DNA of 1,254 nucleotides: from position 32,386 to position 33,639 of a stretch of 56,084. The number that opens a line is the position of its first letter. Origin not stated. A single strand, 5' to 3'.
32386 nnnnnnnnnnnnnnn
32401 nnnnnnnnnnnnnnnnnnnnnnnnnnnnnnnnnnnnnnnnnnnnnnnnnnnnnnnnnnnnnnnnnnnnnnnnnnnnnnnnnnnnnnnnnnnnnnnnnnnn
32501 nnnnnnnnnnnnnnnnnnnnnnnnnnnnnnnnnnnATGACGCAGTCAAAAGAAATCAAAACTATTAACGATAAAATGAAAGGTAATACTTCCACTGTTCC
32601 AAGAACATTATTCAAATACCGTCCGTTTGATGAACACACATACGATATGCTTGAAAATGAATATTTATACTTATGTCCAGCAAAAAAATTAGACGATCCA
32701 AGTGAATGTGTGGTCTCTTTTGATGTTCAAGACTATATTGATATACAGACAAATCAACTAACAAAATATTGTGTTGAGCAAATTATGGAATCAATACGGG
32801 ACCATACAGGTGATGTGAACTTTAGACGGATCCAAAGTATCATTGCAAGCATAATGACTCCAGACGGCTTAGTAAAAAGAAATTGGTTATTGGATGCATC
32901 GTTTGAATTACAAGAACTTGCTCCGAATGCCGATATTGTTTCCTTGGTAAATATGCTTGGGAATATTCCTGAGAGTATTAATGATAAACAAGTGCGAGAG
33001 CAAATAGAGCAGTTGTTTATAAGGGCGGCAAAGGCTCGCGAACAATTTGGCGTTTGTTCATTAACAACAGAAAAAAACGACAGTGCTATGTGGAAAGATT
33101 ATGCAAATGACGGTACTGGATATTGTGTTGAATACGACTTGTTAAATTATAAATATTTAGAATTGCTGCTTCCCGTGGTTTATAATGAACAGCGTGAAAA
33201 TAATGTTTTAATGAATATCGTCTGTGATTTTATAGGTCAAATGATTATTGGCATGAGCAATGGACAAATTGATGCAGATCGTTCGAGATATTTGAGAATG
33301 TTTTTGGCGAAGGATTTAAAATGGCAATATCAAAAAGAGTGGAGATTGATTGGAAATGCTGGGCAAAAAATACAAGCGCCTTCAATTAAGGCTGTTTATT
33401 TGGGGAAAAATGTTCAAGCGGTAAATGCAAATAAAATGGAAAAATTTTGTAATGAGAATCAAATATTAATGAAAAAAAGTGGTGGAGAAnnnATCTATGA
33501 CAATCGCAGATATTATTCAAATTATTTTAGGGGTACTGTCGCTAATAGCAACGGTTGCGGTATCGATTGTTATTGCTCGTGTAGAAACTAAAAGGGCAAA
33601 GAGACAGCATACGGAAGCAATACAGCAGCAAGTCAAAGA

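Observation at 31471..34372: AT-rich three-gene operon (BrxR/CapW-like WYL regulator, DUF2971 protein, anchored unknown protein): candidate undescribed defence system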

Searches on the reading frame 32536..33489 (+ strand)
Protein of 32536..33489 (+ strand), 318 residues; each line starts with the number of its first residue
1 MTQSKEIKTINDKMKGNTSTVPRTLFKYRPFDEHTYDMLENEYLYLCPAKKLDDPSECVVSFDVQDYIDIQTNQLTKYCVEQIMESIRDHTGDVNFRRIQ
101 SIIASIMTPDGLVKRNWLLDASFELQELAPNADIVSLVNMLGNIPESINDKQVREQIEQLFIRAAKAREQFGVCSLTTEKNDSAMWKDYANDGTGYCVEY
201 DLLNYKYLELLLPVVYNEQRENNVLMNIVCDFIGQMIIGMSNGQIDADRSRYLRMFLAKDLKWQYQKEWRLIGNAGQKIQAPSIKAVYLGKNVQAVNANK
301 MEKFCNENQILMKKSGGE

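Call 4: search_protein_families(library=pfam, proteins=[window:32536-33489:+], max_evalue=1)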
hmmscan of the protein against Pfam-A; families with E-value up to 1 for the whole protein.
window:32536-33489:+ (318 aa): 2 families
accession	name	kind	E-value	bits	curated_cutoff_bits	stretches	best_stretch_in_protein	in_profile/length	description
PF11185.13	DUF2971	-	4.8e-08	34.7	22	1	185-271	1-89/89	Protein of unknown function (DUF2971)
PF07066.17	DUF3882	-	0.027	14.8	22.1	1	180-260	43-122/162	Lactococcus phage M3 protein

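Call 5: search_protein_families(library=padloc, proteins=[window:32536-33489:+], max_evalue=1)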
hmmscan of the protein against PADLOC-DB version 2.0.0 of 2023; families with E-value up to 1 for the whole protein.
window:32536-33489:+ (318 aa): 4 families
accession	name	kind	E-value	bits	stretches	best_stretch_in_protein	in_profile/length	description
PDLC04990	PDC-S31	-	1.4e-32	111.5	1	22-314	6-243/259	-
PDLC04994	PDC-S31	-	5e-24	83.1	3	148-219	101-170/273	-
PDLC04991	PDC-S31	-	7e-23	79.4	2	158-313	52-186/208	-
PDLC04992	PDC-S31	-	1.4e-13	49.2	1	154-302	43-189/220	-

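Call 6: search_protein_families(library=ncbifam, proteins=[window:32536-33489:+], max_evalue=1)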
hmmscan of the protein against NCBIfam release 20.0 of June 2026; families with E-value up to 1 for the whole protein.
window:32536-33489:+ (318 aa): 0 families

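Call 7: search_protein_families(library=phrogs, proteins=[window:32536-33489:+], max_evalue=1)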
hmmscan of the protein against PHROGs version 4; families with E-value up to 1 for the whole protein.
window:32536-33489:+ (318 aa): 2 families
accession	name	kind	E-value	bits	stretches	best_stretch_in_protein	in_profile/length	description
phrog_1762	-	unknown function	3.3e-32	113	1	16-308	39-271/395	-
phrog_10185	-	unknown function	0.13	13.4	1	143-201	42-99/130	-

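Call 17: search_dna_similar(query=window:32536-33489:+, collection=plasmids, mode=protein, max_rows=30)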
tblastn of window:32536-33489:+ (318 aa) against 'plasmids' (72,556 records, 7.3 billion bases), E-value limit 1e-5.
Records with a match: 1; places in all: 1; records where one place covers at least 80% of the query: 1.
Best place of each record, by identity: <60% 1.
By first word of the organism name: Burkholderia 1.
By predicted mobility (MOB-suite, as given by PLSDB): mobilizable 1.
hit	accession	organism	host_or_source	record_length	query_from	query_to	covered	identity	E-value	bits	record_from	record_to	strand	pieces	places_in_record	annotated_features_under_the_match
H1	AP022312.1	Burkholderia sp. SFA1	-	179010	21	314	92%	23.0%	9e-11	70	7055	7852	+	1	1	hypothetical protein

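Call 43: find_homologous_proteins(query=window:32536-33489:+, max_evalue=1e-10)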
Query window:32536-33489:+ (318 aa): 296 proteins with E <= 1e-10 among 978 candidates; the best 120 are listed.
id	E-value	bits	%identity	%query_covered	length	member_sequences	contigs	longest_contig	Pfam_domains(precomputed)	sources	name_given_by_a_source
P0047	2.6e-212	721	100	100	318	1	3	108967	PF11185.14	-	-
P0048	9.5e-212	719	100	100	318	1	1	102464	PF11185.14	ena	-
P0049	4.9e-202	688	95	100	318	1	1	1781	PF11185.14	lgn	-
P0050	2.2e-201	685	95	100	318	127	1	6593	PF11185.14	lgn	-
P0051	7.5e-199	677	93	100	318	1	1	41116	PF11185.14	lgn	-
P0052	2.8e-198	675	93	100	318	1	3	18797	PF11185.14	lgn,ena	-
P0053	1.2e-197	673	93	100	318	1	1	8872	PF11185.14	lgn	-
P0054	1.6e-197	673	93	100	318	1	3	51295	PF11185.14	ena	-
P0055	4.8e-197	671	93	100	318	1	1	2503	PF11185.14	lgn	-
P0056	2.2e-196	669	92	100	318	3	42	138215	PF11185.14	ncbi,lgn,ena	-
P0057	2.2e-188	643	90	97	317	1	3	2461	PF11185.14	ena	-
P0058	6.0e-184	628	87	99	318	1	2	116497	PF11185.14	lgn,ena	-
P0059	8.8e-183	624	89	96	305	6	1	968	PF11185.14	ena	-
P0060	1.2e-182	624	85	99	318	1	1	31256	PF11185.14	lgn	-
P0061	4.2e-181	619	85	99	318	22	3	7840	PF11185.14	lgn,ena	-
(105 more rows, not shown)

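Call 45: find_related_loci(query=A4, collection=metagenome_contigs, flank=6000)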
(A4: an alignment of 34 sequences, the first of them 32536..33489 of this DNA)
Query A4 (318 aa) in metagenome_contigs; peptide patterns used: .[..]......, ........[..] (x = any residue, [..] = any of these).
193 stretches matched a pattern; 98 encode a relative of the query (tblastn E <= 1e-3); the best 80 are kept; 80 distinct loci.
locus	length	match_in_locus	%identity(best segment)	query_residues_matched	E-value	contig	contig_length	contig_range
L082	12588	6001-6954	95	1-318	0e+0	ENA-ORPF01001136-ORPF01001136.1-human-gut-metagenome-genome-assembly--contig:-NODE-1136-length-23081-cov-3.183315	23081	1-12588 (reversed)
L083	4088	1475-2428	94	1-318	0e+0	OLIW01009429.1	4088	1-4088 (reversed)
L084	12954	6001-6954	93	1-318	0e+0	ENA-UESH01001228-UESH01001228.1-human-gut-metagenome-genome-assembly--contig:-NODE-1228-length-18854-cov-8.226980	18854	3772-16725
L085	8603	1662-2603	93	1-314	0e+0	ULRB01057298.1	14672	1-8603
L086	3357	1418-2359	93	1-314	0e+0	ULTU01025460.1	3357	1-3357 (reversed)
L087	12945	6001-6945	85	1-315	0e+0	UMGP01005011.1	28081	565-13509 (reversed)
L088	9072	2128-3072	85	1-315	0e+0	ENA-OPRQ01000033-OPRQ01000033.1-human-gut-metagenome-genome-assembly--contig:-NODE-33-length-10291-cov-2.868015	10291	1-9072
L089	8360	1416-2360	77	1-315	1e-172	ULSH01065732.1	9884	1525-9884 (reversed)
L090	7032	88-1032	77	1-315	3e-172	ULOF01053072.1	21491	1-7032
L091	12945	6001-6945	77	1-315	1e-171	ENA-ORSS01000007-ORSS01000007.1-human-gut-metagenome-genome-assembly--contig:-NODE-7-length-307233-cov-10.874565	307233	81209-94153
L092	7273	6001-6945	77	1-315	9e-172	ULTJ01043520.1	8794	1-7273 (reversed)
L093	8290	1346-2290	71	1-315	7e-161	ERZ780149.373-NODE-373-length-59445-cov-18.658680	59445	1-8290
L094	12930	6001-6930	58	1-310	9e-128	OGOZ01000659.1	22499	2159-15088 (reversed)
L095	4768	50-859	66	46-315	2e-128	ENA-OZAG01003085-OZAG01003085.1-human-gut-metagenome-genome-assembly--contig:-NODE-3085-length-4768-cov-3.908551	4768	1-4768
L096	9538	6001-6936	57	1-312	2e-125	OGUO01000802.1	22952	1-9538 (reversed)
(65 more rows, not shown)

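Call 46: find_related_loci(query=A4, collection=viral_contigs, flank=6000)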
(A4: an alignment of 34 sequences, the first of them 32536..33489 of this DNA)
Query A4 (318 aa) in viral_contigs; peptide patterns used: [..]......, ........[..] (x = any residue, [..] = any of these).
18 stretches matched a pattern; 3 encode a relative of the query (tblastn E <= 1e-3); 3 distinct loci.
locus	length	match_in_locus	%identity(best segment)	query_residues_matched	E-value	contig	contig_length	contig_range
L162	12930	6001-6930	92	1-310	0e+0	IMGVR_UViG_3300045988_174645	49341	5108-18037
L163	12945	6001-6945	66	1-315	6e-152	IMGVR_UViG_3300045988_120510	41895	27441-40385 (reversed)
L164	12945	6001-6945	65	1-315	2e-149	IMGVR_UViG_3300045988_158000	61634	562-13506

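Call 52: search_solved_structures(query=A4, max_evalue=10)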
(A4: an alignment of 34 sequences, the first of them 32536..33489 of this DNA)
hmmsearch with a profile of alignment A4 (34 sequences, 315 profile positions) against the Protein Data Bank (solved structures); distinct sequences matched with E-value up to 10: 4.
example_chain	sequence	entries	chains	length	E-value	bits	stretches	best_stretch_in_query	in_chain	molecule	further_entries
5i2l_A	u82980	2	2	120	0.5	12.4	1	87-181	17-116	EF-hand domain-containing protein D2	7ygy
5h0p_A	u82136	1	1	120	0.5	12.4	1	87-181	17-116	EF-hand domain-containing protein D2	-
1th5_A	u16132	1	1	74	0.85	11.6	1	73-137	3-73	NifU1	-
5i2q_A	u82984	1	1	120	0.86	11.6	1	87-181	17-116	EF-hand domain-containing protein D2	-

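Call 72: search_dna_similar(query=window:32536-33489:+, collection=plasmids, mode=protein, max_evalue=10, max_rows=40)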
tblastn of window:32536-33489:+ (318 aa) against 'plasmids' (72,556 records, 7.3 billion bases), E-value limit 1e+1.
Records with a match: 85; places in all: 85; records where one place covers at least 80% of the query: 9.
Best place of each record, by identity: <60% 85.
By first word of the organism name: Salmonella 32; Klebsiella 16; Citrobacter 9; Vibrio 6; Providencia 6; Rhizobium 4; Pantoea 2; Burkholderia 1; Janthinobacterium 1; Sinorhizobium 1; and 7 more.
By predicted mobility (MOB-suite, as given by PLSDB): non-mobilizable 71; conjugative 12; mobilizable 2.
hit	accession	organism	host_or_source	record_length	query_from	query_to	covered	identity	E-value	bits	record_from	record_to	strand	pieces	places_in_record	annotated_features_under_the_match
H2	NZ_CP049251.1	Rhizobium rhizoryzae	cell culture,soil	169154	19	314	93%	25.1%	1e-12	76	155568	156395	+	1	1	DUF2971 domain-containing protein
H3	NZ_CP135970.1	Vibrio alginolyticus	Apostichopus japonicus,cell culture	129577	1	314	99%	22.7%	8e-8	61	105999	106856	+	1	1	DUF2971 domain-containing protein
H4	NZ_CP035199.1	Klebsiella pneumoniae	Homo sapiens,stool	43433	13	317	96%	23.2%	1e-8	64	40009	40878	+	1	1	DUF2971 domain-containing protein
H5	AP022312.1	Burkholderia sp. SFA1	-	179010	21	314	92%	23.0%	9e-11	70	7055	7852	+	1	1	hypothetical protein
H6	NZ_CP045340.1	Vibrio sp. THAF190c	pure culture,Surface of a polyethylene ...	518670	25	291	84%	23.1%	2e+0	38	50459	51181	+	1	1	DUF2971 domain-containing protein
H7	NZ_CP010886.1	Vibrio parahaemolyticus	Shrimps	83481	25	313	91%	20.5%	5e-4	49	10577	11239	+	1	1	DUF2971 domain-containing protein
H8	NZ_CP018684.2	Vibrio harveyi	Trachinotus ovatus,liver of diseased ...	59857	25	306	89%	20.3%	2e-5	54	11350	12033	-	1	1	DUF2971 domain-containing protein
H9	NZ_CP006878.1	Rhizobium gallicum bv. gallicum R602sp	Phaseolus vulgaris,whole ...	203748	22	290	85%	20.9%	6e-3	46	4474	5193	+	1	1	DUF2971 domain-containing protein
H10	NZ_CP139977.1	Janthinobacterium lividum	-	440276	19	272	80%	22.0%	2e-3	47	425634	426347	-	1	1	DUF2971 domain-containing protein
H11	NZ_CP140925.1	Sinorhizobium medicae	Medicago lupulina,whole organism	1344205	22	276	80%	21.7%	2e-1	41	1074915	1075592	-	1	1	record has no annotation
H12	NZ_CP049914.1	Vibrio sp. HDW18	Anodonta arcaeformis,single bacterial ...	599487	23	290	67%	25.2%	6e-2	79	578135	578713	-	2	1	DUF2971 domain-containing protein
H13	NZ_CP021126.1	Rhizobium sp. Kim5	Phaseolus vulgaris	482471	83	293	66%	21.4%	4e-3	46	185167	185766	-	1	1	DUF2971 domain-containing protein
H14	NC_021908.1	Rhizobium etli bv. mimosae str. Mim1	Mimosa affinis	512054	83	293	66%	21.4%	4e-3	46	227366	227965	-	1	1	DUF2971 domain-containing protein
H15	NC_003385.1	Salmonella enterica subsp. enterica serovar Typhi str. CT18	-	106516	164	290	40%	33.3%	2e-2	44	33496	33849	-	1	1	DUF2971 domain-containing protein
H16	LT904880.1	Salmonella enterica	Homo sapiens,not known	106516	164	290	40%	33.3%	2e-2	44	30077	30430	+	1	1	record has no annotation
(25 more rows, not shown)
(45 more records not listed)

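Call 73: predict_structure(alignment_id=A4)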
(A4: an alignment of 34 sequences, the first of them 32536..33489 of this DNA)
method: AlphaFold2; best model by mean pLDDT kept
length: 318 residues; sequences in the alignment: 34
mean_pLDDT: 86.0   pTM: 0.77
mean pLDDT of the five models: 86.0, 80.2, 77.6, 76.8, 72.5
residues with pLDDT >= 90: 143; 70-90: 147; 50-70: 24; < 50: 4
segments of 3 or more residues with pLDDT < 50: none
pLDDT, mean of each block of 10 residues (from residue 1): 74 82 95 95 92 70 59 70 85 92 88 87 92 88 85 83 81 93 92 95 92 86 78 86 81 85 91 94 96 95 96 71
secondary structure, 60 per line:
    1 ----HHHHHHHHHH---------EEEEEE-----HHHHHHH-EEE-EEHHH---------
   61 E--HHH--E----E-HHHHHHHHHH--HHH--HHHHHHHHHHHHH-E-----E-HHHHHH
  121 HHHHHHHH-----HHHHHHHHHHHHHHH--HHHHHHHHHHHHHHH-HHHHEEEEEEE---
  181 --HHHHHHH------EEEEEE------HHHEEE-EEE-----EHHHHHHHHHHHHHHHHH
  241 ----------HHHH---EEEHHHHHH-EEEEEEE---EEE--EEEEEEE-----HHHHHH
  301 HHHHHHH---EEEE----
elements in order: H5-14 E24-29 H35-41 E43-45 H76-85 H93-105 H115-128 H134-148 H151-165 H167-170 E171-177 H183-189 E196-201 E211-213 E215-217 H224-240 H251-254 E258-260 H261-266 E268-274 E278-280 E283-289 H295-307 E311-314

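Call 81: fold_search(model_id=the predicted structure, library=pdb)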
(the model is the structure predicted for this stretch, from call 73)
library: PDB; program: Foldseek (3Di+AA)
matches with E <= 10: 123; with E <= 0.001: 0
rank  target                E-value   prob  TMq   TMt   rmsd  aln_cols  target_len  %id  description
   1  5dwc                  3.0e-01  0.25  0.15  0.17  17.9       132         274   11  Crystal structure of restriction endonuclease AgeI (released 2016-09-28)
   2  5dwb_A                5.7e-01  0.11  0.15  0.17  18.3       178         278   11  Crystal structure of specific restriction endonuclease AgeI-DNA complex (released 2016-09-28)
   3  4unf                  6.4e-01  0.10  0.18  0.23  15.4       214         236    8  Crystal structure of Deinococcus radiodurans Endonuclease III-1 (released 2015-06-10)
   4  7uzy_F                8.6e-01  0.06  0.18  0.14  20.2       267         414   11  Staphylococcus epidermidis RP62A CRISPR effector complex with non-self target RNA 2 (released 2022-07-06)
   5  5h6k_B                8.6e-01  0.04  0.10  0.14  13.7       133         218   10  DNA targeting ADP-ribosyltransferase Pierisin-1 (released 2017-08-09)
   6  6ytt_B                1.1e+00  0.02  0.09  0.05  18.2       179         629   12  CO-dehydrogenase/Acetyl-CoA synthase (CODH/ACS) from Clostridium autoethanogenum at 3.0-A resolution (released 2020-11-04)
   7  8a5c                  1.1e+00  0.08  0.19  0.23  15.4       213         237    8  Crystal structure of Deinococcus radiodurans Endonuclease III-1 Y100L variant (released 2022-08-03)
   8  9jpl_B                1.2e+00  0.04  0.12  0.20  16.9       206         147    9  Crystal structure of DhdR inducer binding domain in complex with inducer (released 2024-11-06)
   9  9vkn_A                1.5e+00  0.04  0.11  0.19  17.2       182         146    9  Crystal structure of DhdR in complex with inducer L2HG (released 2025-08-06)
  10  6qbf_B                1.5e+00  0.02  0.10  0.05  17.2       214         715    8  Crystal structure of the pathological D187N variant of calcium-free human gelsolin. (released 2019-11-27)
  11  7yw4                  1.7e+00  0.33  0.11  0.28   3.0        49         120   16  Crystal structure of tRNA 2'-phosphotransferase from Saccharomyces cerevisiae (released 2023-07-26)
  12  5o2z_B                1.8e+00  0.13  0.08  0.20   4.0        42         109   17  Domain swap dimer of the G167R variant of gelsolin second domain (released 2017-11-08)
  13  7omy_AAA              1.8e+00  0.09  0.23  0.32   9.3       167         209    5  Thermus sp. 2.9 DarT in complex with carba-NAD+ and ssDNA (released 2021-06-23)
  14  6jeg_A                1.8e+00  0.02  0.09  0.04  17.6       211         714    8  Crystal structure of calcium free human gelsolin amyloid mutant G167R (released 2019-06-12)
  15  7omw                  2.1e+00  0.09  0.23  0.33   9.5       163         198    5  Thermus sp. 2.9 DarT in complex with NAD+ (released 2021-06-23)
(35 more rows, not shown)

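Call 94: search_dna_similar(query=window:32536-33489:+, collection=phages, mode=protein, max_evalue=0.001, max_rows=15)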
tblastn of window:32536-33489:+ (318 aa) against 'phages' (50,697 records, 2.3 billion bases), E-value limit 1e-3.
No match.
